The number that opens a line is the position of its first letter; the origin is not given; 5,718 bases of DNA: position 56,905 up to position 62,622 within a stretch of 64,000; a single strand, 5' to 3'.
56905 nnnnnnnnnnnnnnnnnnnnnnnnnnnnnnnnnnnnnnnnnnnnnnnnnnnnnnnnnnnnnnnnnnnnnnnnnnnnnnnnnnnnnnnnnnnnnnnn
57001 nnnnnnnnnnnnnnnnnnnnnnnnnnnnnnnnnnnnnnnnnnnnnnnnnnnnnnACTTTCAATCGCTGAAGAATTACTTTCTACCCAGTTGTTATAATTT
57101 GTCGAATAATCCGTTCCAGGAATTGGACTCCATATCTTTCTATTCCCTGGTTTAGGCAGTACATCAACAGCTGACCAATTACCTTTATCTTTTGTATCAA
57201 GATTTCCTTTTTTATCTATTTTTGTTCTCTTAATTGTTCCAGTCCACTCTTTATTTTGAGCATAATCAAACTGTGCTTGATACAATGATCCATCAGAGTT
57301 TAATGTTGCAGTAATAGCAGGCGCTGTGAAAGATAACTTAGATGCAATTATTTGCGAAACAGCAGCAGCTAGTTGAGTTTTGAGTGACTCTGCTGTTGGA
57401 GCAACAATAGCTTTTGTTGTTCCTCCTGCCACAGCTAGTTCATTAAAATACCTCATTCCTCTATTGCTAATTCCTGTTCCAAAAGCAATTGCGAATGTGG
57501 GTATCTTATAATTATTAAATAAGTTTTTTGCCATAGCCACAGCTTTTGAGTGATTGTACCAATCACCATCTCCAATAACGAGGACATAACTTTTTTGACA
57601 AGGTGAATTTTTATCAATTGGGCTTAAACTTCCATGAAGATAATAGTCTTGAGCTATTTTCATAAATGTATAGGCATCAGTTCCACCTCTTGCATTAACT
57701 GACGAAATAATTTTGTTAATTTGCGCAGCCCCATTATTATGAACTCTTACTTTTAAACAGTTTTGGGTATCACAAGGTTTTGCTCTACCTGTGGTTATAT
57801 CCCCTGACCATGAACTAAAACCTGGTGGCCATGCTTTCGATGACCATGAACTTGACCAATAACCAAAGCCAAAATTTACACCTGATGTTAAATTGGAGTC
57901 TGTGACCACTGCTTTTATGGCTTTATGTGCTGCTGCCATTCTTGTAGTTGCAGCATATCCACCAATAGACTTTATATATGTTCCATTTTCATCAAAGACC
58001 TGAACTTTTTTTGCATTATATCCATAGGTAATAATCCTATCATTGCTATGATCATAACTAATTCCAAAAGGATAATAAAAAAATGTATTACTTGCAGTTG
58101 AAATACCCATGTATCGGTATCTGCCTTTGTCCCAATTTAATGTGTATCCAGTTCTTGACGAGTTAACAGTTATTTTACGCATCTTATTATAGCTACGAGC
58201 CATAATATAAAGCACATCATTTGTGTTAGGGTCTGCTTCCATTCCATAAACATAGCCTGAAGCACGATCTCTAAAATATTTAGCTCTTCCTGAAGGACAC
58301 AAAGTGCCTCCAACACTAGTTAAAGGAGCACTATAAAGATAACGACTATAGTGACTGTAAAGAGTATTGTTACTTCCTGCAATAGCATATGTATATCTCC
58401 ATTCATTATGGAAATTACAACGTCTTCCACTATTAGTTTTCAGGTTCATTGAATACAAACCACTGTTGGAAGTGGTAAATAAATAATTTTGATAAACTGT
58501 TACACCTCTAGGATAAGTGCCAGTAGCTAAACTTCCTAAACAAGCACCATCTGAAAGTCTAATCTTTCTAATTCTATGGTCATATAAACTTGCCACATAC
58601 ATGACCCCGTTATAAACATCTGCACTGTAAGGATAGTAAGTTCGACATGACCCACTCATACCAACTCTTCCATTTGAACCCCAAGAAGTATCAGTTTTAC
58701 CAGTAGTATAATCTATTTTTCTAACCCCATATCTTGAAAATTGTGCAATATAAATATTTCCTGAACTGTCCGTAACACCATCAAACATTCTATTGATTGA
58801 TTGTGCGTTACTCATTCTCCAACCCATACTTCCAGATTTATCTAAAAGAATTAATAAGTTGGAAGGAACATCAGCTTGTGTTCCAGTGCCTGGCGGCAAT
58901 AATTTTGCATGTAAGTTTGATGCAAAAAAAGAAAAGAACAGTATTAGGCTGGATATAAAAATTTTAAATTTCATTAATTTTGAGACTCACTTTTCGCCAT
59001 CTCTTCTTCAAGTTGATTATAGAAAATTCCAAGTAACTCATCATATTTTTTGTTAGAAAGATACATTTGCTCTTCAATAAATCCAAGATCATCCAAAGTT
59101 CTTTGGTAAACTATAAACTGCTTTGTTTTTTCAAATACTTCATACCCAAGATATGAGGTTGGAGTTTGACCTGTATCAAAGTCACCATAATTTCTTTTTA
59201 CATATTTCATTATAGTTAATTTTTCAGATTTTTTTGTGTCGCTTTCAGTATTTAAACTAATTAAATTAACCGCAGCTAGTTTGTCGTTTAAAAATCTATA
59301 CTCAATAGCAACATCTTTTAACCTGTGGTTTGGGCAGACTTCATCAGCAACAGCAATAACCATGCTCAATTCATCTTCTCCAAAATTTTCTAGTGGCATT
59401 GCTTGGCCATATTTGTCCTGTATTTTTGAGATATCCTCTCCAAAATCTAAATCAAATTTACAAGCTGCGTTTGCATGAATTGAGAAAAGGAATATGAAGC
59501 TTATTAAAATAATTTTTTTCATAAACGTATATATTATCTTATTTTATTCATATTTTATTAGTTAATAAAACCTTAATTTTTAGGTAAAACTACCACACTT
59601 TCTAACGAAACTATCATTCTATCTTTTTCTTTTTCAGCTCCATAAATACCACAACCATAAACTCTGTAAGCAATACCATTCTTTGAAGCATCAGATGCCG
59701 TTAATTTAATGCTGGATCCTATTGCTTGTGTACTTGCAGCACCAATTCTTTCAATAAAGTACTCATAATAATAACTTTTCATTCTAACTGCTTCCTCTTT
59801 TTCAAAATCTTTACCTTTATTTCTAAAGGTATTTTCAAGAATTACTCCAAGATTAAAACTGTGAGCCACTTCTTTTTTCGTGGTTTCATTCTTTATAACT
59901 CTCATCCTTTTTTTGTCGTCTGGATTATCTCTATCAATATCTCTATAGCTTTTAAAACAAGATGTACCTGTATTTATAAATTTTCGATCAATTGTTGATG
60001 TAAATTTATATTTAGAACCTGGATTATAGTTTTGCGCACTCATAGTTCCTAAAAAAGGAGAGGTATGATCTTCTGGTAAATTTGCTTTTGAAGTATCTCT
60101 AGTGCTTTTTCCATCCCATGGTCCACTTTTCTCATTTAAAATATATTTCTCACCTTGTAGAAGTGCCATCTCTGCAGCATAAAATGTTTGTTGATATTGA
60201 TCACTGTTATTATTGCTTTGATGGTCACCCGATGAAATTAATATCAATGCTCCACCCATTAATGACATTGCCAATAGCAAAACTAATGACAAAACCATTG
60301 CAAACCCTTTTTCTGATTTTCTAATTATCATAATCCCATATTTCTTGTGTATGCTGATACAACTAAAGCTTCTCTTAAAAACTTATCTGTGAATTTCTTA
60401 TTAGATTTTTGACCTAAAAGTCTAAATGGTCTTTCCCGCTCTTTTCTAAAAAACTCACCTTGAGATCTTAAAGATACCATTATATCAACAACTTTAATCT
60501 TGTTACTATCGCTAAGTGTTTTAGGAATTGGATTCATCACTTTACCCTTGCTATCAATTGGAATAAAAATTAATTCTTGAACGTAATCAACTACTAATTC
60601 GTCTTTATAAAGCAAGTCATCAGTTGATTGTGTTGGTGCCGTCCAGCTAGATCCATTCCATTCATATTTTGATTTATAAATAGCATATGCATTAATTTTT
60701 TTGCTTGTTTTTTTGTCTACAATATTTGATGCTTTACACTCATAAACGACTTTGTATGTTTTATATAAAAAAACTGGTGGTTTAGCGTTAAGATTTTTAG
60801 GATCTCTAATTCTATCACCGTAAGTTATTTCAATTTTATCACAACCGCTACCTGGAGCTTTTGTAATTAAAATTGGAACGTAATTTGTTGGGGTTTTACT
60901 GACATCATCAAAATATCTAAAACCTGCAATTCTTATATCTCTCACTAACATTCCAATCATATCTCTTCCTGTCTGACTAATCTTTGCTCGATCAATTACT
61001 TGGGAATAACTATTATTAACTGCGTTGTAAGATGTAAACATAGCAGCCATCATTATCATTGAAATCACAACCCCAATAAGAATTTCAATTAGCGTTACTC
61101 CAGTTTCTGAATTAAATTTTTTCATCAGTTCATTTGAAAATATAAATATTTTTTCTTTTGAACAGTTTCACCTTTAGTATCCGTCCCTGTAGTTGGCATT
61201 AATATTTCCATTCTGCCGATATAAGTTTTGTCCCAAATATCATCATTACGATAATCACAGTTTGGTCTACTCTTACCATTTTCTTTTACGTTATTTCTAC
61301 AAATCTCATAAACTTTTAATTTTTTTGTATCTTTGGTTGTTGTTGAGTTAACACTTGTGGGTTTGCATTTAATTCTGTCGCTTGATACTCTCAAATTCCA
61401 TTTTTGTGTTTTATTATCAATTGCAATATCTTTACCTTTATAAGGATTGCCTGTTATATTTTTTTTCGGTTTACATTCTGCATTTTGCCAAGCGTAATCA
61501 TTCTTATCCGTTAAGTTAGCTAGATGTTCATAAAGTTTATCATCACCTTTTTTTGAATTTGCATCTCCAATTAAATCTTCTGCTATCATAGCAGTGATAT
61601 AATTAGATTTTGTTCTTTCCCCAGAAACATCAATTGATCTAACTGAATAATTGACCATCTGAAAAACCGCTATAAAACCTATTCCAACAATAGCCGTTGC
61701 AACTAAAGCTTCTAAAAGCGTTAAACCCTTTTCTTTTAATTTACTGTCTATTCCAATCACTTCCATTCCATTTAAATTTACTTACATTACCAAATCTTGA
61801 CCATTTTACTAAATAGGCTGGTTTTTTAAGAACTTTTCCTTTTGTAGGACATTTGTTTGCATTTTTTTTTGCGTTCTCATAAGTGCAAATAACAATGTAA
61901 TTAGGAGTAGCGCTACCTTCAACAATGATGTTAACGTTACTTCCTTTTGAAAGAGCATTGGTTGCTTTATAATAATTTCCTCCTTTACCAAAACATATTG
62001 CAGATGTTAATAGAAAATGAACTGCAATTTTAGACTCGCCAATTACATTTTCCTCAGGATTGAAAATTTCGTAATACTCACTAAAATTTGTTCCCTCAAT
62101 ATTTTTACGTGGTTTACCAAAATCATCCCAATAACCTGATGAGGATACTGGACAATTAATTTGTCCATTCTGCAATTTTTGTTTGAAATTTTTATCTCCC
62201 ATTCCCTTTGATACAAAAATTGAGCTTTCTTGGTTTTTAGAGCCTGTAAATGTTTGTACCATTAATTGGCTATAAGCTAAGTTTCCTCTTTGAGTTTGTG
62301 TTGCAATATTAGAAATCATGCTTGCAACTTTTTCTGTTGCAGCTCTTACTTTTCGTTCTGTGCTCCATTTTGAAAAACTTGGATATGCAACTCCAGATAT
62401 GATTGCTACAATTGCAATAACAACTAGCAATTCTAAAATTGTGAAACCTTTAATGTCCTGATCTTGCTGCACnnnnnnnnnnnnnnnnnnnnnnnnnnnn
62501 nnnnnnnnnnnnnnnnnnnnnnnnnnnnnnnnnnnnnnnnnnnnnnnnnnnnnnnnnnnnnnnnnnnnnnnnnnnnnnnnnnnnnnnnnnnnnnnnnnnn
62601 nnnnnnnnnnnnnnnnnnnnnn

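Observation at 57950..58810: PilY1 vWA domain split by an inserted ~285-aa NHL-type beta-propeller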

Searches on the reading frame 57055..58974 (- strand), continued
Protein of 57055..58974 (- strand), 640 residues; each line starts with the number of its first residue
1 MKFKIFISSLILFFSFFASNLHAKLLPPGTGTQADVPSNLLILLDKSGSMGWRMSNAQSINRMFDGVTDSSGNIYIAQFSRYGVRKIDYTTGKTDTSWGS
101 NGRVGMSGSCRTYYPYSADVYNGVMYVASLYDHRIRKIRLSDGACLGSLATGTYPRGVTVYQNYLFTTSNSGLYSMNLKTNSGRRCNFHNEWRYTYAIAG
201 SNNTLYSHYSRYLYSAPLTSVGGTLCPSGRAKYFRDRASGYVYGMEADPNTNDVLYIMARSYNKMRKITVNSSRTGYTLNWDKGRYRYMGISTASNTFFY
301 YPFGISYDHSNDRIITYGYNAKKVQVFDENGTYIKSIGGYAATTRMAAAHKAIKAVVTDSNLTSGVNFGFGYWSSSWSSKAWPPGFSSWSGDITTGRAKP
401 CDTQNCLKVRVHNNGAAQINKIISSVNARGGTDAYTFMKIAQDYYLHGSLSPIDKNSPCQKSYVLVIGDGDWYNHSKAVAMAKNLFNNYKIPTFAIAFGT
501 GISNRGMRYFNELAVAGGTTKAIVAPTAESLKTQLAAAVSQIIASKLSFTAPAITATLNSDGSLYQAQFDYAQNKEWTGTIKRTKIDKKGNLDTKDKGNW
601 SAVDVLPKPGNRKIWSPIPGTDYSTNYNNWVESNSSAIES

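Call 52: find_related_loci(query=A2, collection=genome_contigs, flank=500)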
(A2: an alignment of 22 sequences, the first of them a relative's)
Query A2 (1172 aa) in genome_contigs; peptide patterns used: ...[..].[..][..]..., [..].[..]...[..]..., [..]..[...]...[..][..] (x = any residue, [..] = any of these).
600 stretches matched a pattern (row limit reached: there are more); 592 encode a relative of the query (tblastn E <= 1e-3); the best 80 are kept; 80 distinct loci.
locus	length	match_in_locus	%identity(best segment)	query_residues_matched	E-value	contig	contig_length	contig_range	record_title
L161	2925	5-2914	44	60-1096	0e+0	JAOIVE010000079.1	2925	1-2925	Rickettsiales bacterium isolate AM-377-L16 AM-377-L16_NODE_79, whole genome shotgun sequence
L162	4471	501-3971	36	6-1170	0e+0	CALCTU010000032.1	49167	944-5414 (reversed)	MAG TPA_asm: uncultured Alphaproteobacteria bacterium isolate ERR598976_bin.56_CONCOCT_v1.1_MAG genome assembly, contig:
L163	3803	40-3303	34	63-1170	0e+0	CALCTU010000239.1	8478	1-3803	MAG TPA_asm: uncultured Alphaproteobacteria bacterium isolate ERR598976_bin.56_CONCOCT_v1.1_MAG genome assembly, contig:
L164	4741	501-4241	40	21-1170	0e+0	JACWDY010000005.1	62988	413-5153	Pelagibacterales bacterium SAG-MED28 SAR11-SAG-MED28-C5, whole genome shotgun sequence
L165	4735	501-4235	38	6-1170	0e+0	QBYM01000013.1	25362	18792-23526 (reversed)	Pelagibacteraceae bacterium AG-325-J17 Ga0172118_113, whole genome shotgun sequence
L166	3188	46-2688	38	303-1170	2e-164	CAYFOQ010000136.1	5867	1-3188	MAG TPA_asm: uncultured Piscirickettsiaceae bacterium isolate ERP019367_co1_32 genome assembly, contig: NODE_7621_length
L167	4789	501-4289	36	10-1171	1e-153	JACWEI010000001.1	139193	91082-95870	Pelagibacterales bacterium SAG-MED39 SAR11-SAG-MED39-C1, whole genome shotgun sequence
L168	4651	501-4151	35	1-1170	0e+0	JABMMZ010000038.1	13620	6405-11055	MAG: Bacteroidetes bacterium isolate bin.544 k141_2023628, whole genome shotgun sequence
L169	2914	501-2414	42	507-1170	3e-145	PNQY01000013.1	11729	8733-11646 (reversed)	MAG: Candidatus Thioglobus perditus isolate CMC-S-2018 NODE_3617+_length_11729_cov_7.5624, whole genome shotgun sequence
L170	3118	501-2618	39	513-1172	2e-123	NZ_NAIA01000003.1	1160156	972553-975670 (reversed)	Polynucleobacter hirudinilacicola strain MWH-EgelM1-30-B4 2590873607, whole genome shotgun sequence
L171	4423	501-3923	30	106-1170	3e-130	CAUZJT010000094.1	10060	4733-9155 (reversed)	MAG: Gammaproteobacteria bacterium isolate CB21_SCM.54 genome assembly, contig: Ga0302122_10003130, whole genome shotgun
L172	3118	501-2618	37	513-1172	6e-118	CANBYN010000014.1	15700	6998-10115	MAG: Burkholderiaceae bacterium isolate JR-MC-C-240519-70 genome assembly, contig: JR-MC-C-240519-C3370, whole genome sh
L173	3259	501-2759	34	508-1171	3e-100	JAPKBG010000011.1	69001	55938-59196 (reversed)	MAG: Methylophilaceae bacterium isolate ANT-32 NODE_55_length_69001_cov_10.830563, whole genome shotgun sequence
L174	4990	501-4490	30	20-1133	1e-99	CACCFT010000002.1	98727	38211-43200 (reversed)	uncultured Pelagibacteraceae bacterium isolate AG-900-P18 genome assembly, contig: AG-900-P18_NODE_2, whole genome shotg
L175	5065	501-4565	30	4-1152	5e-98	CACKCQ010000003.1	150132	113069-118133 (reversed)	uncultured Pelagibacteraceae bacterium isolate AG-916-L11 genome assembly, contig: AG-916-L11_NODE_3, whole genome shotg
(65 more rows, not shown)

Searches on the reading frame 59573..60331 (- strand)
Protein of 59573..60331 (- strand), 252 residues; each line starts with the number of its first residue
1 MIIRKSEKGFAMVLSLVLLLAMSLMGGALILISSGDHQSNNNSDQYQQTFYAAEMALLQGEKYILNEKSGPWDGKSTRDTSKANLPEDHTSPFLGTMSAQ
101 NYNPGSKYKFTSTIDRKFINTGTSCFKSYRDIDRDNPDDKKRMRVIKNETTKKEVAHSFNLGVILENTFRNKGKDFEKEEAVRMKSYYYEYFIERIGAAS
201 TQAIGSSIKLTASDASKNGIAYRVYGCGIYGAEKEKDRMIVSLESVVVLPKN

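Call 58: search_protein_families(library=pfam, proteins=[window:59573-60331:-], max_evalue=0.01)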
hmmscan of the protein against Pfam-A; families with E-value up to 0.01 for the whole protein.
window:59573-60331:- (252 aa): 1 family
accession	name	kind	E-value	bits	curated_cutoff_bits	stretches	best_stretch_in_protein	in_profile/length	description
PF14341.11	PilX_N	-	3.4e-05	24.2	25.5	1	8-56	1-49/51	PilX N-terminal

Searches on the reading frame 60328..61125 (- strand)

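Call 58: search_protein_families(library=pfam, proteins=[window:60328-61125:-], max_evalue=0.01)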
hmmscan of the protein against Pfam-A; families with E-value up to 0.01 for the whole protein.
window:60328-61125:- (265 aa): 1 family
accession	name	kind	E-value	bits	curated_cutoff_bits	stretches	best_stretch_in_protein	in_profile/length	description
PF07963.17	N_methyl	-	0.0004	20.3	21.2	1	6-30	3-27/27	Prokaryotic N-terminal methylation motif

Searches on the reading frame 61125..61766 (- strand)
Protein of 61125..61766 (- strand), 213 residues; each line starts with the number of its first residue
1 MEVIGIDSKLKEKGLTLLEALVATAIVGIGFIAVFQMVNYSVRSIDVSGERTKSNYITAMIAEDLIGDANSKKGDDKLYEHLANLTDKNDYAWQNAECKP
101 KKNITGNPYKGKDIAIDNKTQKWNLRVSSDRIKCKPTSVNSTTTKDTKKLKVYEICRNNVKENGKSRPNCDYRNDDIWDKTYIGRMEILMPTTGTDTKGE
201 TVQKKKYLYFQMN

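Call 58: search_protein_families(library=pfam, proteins=[window:61125-61766:-], max_evalue=0.01)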
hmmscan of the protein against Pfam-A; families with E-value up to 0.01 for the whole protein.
window:61125-61766:- (213 aa): 2 families
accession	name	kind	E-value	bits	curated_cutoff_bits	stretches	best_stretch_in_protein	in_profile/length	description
PF07963.17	N_methyl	-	2.4e-05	24.1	21.2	1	11-35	3-27/27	Prokaryotic N-terminal methylation motif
PF16255.11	Lipase_GDSL_lke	-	0.008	16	29.2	0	119-189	20-90/203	GDSL-like Lipase/Acylhydrolase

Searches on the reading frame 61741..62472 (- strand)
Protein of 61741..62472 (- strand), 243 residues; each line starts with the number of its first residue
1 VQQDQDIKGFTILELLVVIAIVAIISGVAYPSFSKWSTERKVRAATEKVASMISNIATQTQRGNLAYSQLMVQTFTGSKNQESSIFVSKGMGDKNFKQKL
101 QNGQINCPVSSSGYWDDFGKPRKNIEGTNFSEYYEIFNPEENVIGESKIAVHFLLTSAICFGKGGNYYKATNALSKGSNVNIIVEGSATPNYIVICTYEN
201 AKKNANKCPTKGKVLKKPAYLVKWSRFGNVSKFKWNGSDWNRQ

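Call 58: search_protein_families(library=pfam, proteins=[window:61741-62472:-], max_evalue=0.01)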
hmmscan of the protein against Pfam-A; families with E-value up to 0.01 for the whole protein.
window:61741-62472:- (243 aa): 2 families
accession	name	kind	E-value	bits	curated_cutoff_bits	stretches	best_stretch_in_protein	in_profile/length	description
PF07963.17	N_methyl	-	2.9e-07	30.2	21.2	1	8-30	5-27/27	Prokaryotic N-terminal methylation motif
PF13440.11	Polysacc_synt_3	-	0.00043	20.1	23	1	16-83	223-291/293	Polysaccharide biosynthesis protein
